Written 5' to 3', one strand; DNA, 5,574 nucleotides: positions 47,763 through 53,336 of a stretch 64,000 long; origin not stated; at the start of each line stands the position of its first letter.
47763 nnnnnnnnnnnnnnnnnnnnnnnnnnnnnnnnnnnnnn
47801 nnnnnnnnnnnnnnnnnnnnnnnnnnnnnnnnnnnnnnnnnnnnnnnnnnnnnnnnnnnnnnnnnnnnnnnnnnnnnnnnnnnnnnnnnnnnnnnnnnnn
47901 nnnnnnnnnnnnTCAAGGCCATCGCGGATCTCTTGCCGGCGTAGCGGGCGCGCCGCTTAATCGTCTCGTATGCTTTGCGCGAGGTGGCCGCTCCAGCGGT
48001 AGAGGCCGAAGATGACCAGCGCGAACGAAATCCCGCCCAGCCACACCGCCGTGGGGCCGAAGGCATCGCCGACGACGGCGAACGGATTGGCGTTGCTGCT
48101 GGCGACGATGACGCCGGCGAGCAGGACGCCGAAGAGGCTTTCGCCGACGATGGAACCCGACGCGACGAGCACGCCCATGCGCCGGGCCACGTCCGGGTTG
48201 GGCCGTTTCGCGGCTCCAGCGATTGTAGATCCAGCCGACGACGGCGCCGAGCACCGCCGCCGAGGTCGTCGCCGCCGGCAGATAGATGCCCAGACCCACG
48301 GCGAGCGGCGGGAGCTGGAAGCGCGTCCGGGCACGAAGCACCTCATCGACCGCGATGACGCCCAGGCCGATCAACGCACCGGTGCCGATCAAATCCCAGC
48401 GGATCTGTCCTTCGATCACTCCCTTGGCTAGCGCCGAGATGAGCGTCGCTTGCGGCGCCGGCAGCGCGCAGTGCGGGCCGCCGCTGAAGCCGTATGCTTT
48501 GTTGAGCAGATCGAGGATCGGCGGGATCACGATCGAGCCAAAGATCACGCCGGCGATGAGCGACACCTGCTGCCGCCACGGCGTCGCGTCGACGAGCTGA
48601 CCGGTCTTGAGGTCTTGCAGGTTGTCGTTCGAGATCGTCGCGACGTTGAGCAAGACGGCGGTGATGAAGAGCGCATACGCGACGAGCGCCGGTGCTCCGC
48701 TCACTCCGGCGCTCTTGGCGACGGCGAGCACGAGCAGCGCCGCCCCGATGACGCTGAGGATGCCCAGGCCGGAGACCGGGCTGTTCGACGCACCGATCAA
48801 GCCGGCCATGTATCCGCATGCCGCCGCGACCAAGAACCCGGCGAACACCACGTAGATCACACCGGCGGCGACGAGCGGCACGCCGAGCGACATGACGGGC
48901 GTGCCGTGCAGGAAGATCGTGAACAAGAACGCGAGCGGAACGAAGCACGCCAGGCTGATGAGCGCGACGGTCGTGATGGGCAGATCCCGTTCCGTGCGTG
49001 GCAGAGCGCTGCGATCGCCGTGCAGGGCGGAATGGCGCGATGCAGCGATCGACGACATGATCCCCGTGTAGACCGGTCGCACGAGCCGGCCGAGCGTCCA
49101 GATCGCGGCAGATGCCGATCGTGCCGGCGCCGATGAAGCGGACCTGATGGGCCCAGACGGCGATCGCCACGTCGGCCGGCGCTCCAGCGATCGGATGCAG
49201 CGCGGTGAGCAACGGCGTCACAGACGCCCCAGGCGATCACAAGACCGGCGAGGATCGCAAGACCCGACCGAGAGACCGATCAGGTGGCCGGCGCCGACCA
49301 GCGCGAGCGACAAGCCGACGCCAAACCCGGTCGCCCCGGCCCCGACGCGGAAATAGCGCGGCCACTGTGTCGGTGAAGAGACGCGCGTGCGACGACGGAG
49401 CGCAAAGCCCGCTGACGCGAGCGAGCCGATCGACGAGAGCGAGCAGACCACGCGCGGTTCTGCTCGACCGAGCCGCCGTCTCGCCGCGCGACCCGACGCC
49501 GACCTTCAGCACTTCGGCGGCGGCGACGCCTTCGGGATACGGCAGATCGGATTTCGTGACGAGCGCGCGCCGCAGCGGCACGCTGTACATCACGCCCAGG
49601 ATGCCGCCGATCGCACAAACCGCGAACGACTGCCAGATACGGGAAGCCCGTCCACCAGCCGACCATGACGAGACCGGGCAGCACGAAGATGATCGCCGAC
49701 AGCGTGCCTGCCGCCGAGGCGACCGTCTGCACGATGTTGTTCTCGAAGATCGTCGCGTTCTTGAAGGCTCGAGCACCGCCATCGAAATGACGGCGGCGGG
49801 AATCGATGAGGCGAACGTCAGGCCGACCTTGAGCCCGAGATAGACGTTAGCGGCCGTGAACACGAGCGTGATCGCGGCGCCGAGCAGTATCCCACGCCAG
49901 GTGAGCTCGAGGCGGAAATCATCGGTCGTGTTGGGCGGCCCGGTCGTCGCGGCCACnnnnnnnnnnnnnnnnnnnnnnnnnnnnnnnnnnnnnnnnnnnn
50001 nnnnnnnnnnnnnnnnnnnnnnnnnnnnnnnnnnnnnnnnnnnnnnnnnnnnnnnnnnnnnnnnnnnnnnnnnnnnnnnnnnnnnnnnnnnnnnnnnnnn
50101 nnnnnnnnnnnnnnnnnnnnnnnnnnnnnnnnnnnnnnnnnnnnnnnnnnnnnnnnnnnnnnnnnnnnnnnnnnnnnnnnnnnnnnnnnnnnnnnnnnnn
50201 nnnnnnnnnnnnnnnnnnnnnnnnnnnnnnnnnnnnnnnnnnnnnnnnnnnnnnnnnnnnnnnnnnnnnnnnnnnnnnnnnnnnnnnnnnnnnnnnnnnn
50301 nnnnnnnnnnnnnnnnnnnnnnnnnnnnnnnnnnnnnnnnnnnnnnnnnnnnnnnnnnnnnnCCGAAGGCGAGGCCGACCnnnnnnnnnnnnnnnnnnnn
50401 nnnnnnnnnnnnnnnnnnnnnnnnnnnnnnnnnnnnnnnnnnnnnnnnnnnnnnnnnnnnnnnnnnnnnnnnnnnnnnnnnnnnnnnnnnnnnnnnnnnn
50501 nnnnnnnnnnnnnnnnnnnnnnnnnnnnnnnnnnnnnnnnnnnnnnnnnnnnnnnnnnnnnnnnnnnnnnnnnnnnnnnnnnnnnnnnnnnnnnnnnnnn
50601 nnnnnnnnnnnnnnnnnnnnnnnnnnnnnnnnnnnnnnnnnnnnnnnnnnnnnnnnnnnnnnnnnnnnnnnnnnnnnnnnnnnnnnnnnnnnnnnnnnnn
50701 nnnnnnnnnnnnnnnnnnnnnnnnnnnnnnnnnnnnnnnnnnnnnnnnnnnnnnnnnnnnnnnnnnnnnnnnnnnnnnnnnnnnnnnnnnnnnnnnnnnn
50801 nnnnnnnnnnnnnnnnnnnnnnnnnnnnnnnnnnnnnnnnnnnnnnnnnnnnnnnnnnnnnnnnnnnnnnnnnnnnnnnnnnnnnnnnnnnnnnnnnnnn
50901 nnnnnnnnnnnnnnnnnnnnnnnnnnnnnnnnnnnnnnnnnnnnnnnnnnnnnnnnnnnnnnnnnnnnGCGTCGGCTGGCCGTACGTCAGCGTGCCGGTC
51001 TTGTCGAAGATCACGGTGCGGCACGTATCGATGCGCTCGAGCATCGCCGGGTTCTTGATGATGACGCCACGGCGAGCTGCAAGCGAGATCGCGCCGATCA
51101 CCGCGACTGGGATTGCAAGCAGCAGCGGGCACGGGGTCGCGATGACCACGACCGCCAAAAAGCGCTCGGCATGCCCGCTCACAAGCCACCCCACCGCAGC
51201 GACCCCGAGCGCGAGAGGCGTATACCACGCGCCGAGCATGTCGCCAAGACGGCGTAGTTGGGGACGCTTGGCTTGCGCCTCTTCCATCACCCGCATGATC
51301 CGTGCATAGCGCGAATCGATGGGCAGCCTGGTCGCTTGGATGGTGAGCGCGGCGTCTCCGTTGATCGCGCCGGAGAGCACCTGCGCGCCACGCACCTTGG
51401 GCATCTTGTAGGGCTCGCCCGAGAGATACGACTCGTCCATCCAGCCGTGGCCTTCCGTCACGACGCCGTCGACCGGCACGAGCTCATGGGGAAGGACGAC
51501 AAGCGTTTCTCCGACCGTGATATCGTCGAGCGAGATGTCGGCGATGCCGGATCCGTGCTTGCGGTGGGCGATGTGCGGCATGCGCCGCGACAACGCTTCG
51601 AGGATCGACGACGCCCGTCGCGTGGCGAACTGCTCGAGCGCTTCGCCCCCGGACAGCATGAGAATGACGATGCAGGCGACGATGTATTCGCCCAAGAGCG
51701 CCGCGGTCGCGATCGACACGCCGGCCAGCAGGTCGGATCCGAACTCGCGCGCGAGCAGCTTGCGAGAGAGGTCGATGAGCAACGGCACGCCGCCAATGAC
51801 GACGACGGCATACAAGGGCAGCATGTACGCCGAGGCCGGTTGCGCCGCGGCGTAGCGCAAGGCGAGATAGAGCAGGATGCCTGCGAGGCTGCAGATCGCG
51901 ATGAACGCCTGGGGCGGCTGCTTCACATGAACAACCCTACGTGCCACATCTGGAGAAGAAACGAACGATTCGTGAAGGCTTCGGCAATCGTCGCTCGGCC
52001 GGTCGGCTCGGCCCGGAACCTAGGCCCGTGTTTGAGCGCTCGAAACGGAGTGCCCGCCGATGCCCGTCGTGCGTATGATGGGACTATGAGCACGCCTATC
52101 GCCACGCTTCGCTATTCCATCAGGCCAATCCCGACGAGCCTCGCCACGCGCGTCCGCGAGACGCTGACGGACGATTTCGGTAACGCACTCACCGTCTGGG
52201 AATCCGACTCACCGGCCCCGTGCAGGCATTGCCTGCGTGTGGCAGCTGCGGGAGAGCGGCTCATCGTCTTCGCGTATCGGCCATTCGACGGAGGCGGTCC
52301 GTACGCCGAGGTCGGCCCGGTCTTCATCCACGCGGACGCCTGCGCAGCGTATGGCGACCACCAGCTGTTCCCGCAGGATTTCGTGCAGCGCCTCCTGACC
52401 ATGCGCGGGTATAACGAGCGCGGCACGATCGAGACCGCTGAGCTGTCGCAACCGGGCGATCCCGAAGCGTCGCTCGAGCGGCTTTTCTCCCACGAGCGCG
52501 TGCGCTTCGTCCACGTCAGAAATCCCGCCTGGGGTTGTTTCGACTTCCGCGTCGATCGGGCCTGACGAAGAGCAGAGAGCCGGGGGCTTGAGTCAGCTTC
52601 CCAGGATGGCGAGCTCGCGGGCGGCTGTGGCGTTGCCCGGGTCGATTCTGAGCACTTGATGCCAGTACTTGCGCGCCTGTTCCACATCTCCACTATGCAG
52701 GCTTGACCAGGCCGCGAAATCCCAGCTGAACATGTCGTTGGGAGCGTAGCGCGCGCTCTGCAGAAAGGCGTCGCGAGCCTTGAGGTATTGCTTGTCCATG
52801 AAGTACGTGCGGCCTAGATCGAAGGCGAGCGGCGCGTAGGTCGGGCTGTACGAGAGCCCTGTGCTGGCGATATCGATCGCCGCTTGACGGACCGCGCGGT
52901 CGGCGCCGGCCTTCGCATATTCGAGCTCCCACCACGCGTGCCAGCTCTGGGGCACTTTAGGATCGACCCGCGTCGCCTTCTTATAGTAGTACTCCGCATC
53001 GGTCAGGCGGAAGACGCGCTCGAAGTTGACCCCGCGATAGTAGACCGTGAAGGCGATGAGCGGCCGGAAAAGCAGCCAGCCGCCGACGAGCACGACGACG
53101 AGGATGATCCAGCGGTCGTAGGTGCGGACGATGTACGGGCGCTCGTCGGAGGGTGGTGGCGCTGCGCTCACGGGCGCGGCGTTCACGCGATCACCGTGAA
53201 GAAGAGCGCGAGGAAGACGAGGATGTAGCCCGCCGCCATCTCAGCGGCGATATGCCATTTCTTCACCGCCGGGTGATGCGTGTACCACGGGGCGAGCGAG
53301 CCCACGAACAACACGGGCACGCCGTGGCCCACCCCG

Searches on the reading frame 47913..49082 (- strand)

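Call 21: search_protein_families(library=pfam, proteins=[window:47913-49082:-], max_evalue=0.001)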
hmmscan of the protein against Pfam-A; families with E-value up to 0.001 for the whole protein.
window:47913-49082:- (389 aa): 1 family
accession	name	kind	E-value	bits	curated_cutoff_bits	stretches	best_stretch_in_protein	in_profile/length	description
PF03169.20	OPT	-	1.7e-44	153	25.8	1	14-291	334-594/623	OPT oligopeptide transporter protein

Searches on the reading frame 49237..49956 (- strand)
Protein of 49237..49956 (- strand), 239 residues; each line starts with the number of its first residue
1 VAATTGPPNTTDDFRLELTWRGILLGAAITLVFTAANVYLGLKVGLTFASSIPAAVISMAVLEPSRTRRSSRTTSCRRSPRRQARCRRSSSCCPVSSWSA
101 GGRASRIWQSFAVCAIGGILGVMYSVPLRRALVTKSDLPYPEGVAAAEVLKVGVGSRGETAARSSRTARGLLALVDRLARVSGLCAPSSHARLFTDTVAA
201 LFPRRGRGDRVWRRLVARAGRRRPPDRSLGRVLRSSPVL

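Call 21: search_protein_families(library=pfam, proteins=[window:49237-49956:-], max_evalue=0.001)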
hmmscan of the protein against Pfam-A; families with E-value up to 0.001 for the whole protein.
window:49237-49956:- (239 aa): 1 family
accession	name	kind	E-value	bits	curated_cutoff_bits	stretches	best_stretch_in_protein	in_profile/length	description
PF03169.20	OPT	-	1.7e-25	90.2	25.8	2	17-63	1-47/623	OPT oligopeptide transporter protein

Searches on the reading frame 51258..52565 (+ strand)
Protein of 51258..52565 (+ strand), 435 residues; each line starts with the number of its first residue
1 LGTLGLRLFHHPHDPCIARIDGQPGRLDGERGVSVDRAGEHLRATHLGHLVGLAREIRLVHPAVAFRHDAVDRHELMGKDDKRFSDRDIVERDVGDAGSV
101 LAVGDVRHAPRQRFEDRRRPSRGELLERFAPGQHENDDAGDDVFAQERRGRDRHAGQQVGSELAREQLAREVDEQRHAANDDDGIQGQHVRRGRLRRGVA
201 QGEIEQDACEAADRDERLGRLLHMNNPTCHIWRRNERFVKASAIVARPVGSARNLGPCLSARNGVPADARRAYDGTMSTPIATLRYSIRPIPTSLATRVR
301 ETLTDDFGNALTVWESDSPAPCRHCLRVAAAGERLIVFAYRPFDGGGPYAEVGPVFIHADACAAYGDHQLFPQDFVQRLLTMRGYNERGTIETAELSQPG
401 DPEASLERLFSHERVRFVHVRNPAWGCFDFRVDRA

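Call 21: search_protein_families(library=pfam, proteins=[window:51258-52565:+], max_evalue=0.001)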
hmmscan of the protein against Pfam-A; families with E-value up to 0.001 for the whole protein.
window:51258-52565:+ (435 aa): 1 family
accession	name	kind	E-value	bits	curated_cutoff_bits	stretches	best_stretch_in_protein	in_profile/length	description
PF06718.16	DUF1203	-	2e-35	122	27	1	320-434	2-116/116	Protein of unknown function (DUF1203)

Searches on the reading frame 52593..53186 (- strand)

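Call 21: search_protein_families(library=pfam, proteins=[window:52593-53186:-], max_evalue=0.001)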
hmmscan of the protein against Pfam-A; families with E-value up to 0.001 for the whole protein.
window:52593-53186:- (197 aa): 9 families
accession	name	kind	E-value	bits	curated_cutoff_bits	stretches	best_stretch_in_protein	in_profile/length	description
PF07719.23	TPR_2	-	2e-15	56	27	1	155-185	4-34/34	Tetratricopeptide repeat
PF14559.12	TPR_19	-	4.9e-09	36.8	25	0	101-151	8-58/68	Tetratricopeptide repeat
PF13431.12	TPR_17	-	5.6e-08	32.9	24.4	0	110-138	5-33/34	Tetratricopeptide repeat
PF00515.34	TPR_1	-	6.5e-08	32.5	27.8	0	165-185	14-34/34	Tetratricopeptide repeat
PF13428.12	TPR_14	-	3.9e-07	30.5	23.5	0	155-194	4-43/44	Tetratricopeptide repeat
PF13424.12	TPR_12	-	2.1e-06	28.3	30.1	0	101-146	27-73/77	Tetratricopeptide repeat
PF13432.12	TPR_16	-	7.6e-05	23.5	32.7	0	163-194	8-39/65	Tetratricopeptide repeat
PF13181.12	TPR_8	-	0.00031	21.1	25.7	0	121-151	4-34/34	Tetratricopeptide repeat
PF13174.12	TPR_6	-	0.00063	20.7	26.3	0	159-183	7-31/33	Tetratricopeptide repeat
